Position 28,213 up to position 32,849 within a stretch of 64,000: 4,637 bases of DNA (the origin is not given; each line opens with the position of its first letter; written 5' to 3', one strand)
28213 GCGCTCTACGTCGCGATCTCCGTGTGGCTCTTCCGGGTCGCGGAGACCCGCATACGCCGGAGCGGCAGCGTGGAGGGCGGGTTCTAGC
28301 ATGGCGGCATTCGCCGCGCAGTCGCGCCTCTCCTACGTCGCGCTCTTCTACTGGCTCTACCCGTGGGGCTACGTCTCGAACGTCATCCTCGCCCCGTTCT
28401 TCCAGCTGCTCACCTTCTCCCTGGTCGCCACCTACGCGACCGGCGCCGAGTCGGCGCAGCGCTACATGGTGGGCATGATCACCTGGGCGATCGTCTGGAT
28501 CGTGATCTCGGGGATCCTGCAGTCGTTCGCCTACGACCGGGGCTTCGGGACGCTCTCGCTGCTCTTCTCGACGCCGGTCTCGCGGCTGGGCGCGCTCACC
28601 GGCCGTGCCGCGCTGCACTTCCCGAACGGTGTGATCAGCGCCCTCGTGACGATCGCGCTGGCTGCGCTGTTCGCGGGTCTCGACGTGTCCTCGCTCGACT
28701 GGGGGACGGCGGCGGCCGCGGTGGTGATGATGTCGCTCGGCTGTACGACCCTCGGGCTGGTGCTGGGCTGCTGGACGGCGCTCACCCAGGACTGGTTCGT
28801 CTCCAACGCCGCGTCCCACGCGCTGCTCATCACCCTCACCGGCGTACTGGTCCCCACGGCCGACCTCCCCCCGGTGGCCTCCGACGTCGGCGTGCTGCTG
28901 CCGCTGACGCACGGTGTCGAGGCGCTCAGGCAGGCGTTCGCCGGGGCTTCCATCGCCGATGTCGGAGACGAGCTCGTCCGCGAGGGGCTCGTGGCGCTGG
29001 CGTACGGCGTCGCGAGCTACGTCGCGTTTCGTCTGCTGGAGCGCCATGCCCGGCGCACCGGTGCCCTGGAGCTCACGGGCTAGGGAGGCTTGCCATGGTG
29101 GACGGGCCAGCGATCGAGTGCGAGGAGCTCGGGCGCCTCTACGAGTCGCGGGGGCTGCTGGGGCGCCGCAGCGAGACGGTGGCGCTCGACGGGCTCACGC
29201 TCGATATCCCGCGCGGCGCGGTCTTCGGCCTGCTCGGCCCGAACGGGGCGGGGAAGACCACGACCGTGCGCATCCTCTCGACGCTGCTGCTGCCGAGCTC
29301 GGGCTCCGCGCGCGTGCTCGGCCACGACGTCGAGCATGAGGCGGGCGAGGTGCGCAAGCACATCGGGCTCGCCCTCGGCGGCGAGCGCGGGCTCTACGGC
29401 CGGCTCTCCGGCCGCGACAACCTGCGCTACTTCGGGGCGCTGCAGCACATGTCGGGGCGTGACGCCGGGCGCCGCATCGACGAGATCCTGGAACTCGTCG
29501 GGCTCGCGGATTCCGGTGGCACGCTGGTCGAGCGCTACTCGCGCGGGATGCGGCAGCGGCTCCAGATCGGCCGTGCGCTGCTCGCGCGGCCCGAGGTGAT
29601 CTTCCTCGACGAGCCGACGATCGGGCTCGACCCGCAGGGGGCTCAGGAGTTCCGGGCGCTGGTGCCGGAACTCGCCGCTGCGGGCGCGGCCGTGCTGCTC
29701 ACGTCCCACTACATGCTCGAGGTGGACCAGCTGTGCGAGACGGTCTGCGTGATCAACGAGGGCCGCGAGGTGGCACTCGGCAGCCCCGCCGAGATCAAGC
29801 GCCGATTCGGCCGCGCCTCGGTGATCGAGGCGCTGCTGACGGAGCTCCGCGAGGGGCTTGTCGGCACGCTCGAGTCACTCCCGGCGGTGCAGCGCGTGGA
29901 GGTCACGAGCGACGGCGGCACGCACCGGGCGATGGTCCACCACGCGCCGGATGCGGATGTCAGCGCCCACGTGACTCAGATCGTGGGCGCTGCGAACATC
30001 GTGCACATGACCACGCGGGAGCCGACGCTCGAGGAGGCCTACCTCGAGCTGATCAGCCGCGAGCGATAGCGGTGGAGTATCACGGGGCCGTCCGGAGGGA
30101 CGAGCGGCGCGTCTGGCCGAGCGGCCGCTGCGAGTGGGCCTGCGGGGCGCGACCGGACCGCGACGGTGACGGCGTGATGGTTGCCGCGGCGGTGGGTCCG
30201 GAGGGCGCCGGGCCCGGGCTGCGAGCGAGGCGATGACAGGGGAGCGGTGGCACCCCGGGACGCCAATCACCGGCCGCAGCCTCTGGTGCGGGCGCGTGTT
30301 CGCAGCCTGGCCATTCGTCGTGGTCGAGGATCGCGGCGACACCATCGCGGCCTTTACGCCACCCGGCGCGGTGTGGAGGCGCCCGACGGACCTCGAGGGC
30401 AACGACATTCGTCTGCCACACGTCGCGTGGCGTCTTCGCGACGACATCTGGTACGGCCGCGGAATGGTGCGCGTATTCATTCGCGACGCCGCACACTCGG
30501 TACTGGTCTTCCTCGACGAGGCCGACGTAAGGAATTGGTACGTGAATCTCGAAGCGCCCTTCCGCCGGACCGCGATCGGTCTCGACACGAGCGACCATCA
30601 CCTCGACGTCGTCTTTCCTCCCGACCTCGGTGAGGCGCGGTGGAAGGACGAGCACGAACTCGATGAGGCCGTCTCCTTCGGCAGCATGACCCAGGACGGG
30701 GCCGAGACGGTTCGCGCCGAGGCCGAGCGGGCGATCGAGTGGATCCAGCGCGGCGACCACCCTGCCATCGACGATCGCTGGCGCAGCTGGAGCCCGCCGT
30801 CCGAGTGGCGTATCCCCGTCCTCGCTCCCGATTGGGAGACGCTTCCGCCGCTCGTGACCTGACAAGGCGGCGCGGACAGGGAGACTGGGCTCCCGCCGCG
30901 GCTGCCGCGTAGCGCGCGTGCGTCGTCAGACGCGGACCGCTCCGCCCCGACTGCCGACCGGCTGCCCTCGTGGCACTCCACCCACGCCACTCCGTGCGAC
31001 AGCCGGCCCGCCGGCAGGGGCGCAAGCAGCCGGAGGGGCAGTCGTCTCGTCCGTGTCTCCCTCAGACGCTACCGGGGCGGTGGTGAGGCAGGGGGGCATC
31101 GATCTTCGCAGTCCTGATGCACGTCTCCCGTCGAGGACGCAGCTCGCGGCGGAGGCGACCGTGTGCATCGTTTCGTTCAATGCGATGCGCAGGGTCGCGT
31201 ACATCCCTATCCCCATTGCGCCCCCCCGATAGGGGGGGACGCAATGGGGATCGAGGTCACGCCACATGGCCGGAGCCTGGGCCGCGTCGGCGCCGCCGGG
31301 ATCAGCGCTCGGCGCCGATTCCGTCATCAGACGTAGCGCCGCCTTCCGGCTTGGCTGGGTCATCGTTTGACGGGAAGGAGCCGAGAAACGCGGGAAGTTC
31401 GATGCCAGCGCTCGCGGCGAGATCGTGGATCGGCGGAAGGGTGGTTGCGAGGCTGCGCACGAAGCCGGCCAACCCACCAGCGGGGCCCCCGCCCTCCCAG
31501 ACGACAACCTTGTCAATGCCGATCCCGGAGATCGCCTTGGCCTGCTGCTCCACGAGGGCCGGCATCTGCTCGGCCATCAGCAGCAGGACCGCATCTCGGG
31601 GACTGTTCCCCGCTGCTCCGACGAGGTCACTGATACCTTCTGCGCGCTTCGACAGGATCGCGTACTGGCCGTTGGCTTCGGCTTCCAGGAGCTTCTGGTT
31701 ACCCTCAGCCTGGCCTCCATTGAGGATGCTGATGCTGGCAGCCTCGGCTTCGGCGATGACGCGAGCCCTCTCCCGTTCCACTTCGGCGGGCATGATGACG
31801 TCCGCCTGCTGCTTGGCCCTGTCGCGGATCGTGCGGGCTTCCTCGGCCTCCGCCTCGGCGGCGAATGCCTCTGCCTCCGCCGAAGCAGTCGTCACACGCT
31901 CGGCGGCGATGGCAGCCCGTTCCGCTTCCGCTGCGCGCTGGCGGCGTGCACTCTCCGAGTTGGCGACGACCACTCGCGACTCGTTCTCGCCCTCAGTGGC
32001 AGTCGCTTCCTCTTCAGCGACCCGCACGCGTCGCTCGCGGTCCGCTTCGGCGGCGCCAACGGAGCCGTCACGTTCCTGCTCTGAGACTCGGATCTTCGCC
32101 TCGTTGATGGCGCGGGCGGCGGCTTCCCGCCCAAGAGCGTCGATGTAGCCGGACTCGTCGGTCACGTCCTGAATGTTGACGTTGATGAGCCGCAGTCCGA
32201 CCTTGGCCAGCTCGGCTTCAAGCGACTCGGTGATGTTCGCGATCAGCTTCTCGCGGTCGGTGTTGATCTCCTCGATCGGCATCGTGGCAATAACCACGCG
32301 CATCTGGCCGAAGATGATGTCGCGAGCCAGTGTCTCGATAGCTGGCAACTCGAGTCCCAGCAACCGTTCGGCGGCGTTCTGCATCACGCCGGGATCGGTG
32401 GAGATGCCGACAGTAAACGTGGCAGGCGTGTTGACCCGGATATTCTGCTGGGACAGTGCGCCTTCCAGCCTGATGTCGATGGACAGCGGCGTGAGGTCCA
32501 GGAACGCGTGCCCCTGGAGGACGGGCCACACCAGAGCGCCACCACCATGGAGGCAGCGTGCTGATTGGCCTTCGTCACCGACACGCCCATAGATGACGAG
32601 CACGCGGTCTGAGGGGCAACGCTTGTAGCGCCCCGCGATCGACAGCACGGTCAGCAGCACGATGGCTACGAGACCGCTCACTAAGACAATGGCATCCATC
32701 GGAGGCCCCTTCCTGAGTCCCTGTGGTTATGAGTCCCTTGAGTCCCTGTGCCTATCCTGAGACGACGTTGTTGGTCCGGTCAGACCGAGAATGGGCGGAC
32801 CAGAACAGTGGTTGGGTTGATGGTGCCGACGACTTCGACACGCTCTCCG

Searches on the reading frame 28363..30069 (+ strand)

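Call 73: search_protein_families(library=pfam, proteins=[window:28363-30069:+], max_evalue=0.00001)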
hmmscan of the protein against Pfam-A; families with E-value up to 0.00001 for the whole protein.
window:28363-30069:+ (568 aa): 2 families
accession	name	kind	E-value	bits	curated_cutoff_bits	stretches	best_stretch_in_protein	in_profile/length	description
PF00005.33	ABC_tran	-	8.4e-26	91.6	25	1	275-419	1-136/137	ABC transporter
PF13304.12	AAA_21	-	6.1e-10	40.1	27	0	383-454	229-303/304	AAA domain, putative AbiEii toxin, Type IV TA system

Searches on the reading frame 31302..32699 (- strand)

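Call 73: search_protein_families(library=pfam, proteins=[window:31302-32699:-], max_evalue=0.00001)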
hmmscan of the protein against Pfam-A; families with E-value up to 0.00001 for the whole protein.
window:31302-32699:- (465 aa): 1 family
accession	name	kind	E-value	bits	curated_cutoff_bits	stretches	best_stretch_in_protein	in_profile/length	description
PF01145.31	Band_7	-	8.6e-26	91.5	23.6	1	29-209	4-175/176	SPFH domain / Band 7 family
